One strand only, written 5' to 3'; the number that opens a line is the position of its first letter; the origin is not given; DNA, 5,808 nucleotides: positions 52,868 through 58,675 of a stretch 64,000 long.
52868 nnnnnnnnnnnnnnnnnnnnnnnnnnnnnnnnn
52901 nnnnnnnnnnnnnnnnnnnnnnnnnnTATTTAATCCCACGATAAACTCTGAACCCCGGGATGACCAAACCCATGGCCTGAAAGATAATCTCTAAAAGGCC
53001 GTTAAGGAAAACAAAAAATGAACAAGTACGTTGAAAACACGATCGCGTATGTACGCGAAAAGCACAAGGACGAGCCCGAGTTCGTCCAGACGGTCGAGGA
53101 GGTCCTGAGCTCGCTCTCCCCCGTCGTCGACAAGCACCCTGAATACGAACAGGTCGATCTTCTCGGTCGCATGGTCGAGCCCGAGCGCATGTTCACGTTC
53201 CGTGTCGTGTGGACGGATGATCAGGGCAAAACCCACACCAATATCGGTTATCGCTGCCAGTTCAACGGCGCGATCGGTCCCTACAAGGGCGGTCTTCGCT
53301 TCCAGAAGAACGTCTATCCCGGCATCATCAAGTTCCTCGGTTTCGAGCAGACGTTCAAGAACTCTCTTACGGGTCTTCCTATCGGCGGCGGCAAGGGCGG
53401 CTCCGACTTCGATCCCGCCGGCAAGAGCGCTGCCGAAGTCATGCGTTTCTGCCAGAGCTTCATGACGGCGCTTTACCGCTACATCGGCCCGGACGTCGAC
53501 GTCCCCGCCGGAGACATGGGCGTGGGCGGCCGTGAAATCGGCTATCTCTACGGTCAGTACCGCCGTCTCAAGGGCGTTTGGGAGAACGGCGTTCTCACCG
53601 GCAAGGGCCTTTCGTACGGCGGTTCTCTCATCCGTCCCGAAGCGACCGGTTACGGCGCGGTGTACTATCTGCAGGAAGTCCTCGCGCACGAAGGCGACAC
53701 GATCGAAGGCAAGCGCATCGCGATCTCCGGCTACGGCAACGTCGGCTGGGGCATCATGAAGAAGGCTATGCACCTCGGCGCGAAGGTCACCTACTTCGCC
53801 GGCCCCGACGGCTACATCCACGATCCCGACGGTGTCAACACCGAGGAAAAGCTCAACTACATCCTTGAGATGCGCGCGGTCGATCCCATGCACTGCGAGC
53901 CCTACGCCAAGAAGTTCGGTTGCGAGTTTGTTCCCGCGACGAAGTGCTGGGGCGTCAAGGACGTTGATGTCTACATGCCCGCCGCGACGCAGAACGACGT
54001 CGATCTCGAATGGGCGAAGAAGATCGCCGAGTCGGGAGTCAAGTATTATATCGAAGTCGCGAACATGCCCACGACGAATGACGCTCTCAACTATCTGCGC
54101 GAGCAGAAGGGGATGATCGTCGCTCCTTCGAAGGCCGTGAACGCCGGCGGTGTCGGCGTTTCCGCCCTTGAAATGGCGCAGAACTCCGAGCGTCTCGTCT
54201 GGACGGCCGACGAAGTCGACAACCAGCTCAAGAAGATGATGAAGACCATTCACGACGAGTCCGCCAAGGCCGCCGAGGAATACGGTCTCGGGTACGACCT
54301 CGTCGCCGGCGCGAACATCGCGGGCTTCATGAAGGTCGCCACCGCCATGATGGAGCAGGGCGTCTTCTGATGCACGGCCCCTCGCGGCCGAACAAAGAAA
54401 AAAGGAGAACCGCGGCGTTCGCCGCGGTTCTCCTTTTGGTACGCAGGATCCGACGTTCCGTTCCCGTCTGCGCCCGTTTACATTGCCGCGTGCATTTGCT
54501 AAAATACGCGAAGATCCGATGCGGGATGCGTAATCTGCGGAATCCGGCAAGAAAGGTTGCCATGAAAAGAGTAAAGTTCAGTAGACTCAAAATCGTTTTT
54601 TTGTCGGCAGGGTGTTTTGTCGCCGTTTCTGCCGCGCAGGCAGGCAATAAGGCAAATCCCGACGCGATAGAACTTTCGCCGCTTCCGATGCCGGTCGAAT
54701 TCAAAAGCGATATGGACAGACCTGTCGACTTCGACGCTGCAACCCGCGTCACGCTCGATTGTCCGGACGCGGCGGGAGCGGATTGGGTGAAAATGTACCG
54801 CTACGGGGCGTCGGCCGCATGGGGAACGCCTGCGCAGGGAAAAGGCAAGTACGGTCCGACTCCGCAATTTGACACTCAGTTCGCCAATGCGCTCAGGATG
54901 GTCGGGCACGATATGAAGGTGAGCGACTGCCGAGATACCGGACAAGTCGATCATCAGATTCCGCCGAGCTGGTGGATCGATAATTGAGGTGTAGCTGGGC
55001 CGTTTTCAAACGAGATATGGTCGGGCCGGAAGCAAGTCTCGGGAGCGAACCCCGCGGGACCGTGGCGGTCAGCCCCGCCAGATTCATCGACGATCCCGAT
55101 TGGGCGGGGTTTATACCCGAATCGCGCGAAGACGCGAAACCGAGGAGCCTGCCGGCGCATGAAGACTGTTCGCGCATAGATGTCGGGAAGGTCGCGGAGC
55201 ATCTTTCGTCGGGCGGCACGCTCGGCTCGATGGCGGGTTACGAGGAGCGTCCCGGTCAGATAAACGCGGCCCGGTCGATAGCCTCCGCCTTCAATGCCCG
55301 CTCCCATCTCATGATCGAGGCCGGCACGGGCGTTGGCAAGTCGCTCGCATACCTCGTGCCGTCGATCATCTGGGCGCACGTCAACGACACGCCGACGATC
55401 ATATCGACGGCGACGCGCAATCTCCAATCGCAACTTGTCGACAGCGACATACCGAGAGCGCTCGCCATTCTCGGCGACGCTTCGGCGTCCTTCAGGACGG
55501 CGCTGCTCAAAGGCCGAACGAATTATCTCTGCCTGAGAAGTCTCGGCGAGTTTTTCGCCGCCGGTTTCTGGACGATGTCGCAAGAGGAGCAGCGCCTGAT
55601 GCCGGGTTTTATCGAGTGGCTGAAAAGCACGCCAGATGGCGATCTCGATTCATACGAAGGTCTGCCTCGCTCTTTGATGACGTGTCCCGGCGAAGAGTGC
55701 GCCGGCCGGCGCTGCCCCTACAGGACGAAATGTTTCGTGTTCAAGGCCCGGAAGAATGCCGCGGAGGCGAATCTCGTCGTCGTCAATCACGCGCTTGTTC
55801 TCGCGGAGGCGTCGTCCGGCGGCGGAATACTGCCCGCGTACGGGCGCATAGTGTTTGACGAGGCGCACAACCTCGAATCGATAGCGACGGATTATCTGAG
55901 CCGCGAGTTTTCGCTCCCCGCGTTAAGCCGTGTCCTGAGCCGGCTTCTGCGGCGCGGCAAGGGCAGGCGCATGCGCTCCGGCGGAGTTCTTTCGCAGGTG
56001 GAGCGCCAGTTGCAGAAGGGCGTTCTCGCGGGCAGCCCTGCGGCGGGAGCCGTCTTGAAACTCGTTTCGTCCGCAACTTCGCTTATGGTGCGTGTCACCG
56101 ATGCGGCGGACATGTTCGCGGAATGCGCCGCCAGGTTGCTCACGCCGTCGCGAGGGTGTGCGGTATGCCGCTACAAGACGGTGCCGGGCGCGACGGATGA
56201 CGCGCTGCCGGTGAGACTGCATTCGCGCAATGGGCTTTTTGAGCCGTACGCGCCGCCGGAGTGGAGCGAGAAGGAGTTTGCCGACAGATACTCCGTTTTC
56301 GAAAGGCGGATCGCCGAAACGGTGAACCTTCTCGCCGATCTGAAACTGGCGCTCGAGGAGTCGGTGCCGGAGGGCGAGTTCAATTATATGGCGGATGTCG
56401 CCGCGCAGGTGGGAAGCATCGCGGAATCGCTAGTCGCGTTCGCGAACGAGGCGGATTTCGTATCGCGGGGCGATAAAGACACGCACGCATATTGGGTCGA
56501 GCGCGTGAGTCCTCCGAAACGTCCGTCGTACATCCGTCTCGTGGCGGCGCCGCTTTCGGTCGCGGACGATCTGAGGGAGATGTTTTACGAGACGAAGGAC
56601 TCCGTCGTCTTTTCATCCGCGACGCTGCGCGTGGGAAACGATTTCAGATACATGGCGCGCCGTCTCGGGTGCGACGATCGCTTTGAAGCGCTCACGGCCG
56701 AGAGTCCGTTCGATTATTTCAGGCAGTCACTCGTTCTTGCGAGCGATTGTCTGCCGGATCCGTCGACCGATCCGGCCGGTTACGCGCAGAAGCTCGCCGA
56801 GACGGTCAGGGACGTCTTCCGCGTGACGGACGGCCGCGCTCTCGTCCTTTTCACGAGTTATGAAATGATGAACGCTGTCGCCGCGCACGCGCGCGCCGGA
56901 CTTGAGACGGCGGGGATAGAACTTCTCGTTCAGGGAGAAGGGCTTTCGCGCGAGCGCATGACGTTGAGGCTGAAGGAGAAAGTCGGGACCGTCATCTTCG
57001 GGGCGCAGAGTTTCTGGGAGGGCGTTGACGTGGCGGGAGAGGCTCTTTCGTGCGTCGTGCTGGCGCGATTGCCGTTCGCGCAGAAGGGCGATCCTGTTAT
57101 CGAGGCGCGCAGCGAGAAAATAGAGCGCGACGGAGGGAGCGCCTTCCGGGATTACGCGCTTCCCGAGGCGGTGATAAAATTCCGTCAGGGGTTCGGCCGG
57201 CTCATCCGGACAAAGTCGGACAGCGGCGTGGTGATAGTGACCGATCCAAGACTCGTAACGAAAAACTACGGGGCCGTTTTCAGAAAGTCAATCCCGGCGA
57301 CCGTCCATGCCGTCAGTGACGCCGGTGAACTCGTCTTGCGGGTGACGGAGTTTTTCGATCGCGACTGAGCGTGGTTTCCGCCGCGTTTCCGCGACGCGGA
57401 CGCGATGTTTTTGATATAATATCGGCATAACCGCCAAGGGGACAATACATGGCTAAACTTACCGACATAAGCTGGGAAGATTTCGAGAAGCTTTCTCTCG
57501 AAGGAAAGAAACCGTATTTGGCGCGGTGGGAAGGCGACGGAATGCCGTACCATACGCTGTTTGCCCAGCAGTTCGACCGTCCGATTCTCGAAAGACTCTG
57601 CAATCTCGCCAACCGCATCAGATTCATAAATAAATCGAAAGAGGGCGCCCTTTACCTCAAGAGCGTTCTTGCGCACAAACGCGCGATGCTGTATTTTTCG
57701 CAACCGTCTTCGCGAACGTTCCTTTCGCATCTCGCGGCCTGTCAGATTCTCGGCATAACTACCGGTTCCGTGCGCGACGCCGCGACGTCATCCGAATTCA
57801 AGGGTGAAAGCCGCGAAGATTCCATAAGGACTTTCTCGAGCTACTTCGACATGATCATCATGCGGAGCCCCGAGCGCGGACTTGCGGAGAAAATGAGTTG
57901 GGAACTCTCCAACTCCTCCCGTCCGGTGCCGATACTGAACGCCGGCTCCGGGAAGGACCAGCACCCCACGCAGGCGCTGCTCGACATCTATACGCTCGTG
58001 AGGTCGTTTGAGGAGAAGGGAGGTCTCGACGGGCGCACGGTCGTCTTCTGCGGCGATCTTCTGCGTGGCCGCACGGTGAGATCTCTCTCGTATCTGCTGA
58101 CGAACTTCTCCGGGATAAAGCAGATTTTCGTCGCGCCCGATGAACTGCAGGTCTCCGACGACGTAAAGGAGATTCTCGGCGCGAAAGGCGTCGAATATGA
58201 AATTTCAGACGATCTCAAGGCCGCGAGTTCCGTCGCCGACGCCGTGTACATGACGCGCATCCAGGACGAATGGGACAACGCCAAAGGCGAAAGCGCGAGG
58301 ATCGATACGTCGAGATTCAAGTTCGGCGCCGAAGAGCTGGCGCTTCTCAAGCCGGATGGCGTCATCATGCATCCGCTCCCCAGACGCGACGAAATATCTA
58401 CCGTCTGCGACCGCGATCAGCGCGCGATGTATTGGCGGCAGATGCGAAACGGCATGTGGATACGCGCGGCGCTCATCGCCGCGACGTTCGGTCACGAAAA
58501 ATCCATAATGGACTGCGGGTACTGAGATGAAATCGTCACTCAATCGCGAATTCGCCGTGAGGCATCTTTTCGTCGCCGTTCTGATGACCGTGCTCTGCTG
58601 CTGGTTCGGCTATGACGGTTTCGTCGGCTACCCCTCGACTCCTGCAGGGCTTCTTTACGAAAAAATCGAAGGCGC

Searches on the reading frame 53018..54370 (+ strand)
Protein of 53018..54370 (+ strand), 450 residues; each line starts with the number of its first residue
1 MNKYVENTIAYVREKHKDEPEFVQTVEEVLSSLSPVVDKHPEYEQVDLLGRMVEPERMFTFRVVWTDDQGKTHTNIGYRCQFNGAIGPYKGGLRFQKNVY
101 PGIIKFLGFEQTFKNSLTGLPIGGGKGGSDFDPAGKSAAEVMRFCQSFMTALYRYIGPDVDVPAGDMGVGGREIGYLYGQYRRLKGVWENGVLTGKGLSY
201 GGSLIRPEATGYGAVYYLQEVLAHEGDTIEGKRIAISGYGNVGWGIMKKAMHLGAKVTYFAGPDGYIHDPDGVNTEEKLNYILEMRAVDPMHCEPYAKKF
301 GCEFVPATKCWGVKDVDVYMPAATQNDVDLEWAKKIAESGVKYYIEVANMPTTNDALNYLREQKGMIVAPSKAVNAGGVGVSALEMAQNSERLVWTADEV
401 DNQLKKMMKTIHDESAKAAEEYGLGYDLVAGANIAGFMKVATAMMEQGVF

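Call 41: search_protein_families(library=pfam, proteins=[window:53018-54370:+], max_evalue=0.00001)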
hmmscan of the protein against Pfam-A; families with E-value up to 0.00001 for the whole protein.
window:53018-54370:+ (450 aa): 2 families
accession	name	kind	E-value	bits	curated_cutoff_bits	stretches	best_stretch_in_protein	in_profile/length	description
PF00208.27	ELFV_dehydrog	-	5.7e-73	246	23.4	1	201-448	1-241/241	Glutamate/Leucine/Phenylalanine/Valine dehydrogenase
PF02812.23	ELFV_dehydrog_N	-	1e-48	164.8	25.3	1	55-182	1-128/129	Glu/Leu/Phe/Val dehydrogenase, dimerisation domain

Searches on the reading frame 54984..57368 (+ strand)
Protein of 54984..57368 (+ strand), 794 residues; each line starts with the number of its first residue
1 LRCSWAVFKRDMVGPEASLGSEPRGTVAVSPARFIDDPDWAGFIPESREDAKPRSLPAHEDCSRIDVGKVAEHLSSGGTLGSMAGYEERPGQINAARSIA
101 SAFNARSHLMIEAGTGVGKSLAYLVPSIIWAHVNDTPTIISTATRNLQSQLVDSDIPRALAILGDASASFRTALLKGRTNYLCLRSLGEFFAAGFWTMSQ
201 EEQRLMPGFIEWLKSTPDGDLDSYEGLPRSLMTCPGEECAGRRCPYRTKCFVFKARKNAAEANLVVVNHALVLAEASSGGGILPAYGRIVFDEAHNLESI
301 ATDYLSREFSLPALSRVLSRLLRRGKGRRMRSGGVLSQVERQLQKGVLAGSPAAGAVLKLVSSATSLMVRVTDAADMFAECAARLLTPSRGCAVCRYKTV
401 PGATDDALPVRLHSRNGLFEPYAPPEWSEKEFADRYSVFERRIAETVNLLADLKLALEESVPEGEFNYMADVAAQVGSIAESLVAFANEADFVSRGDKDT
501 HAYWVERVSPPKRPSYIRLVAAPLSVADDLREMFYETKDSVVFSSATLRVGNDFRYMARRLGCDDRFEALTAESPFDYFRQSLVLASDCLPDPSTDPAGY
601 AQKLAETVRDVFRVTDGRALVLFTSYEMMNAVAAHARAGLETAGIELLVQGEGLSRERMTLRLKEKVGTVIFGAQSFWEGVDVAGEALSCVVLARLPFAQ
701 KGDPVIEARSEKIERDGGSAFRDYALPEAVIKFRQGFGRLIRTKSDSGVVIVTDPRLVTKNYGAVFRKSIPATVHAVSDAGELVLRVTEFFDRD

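Call 41: search_protein_families(library=pfam, proteins=[window:54984-57368:+], max_evalue=0.00001)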
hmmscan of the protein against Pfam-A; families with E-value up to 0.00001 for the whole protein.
window:54984-57368:+ (794 aa): 2 families
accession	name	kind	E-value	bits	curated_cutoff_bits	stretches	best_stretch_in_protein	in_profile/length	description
PF13307.12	Helicase_C_2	-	6.4e-44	150.4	25.3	1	610-772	3-169/170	Helicase C-terminal domain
PF00270.35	DEAD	-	4.9e-07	30.1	26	0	98-153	7-63/167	DEAD/DEAH box helicase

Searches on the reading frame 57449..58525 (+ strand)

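Call 41: search_protein_families(library=pfam, proteins=[window:57449-58525:+], max_evalue=0.00001)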
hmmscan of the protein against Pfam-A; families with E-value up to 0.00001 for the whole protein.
window:57449-58525:+ (358 aa): 2 families
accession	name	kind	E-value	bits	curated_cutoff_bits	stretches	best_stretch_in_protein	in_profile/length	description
PF02729.26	OTCace_N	-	1.5e-26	93.7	29.9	1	35-183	2-146/148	Aspartate/ornithine carbamoyltransferase, carbamoyl-P binding domain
PF00185.30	OTCace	-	2e-24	86.8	29.4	1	194-345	1-156/157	Aspartate/ornithine carbamoyltransferase, Asp/Orn binding domain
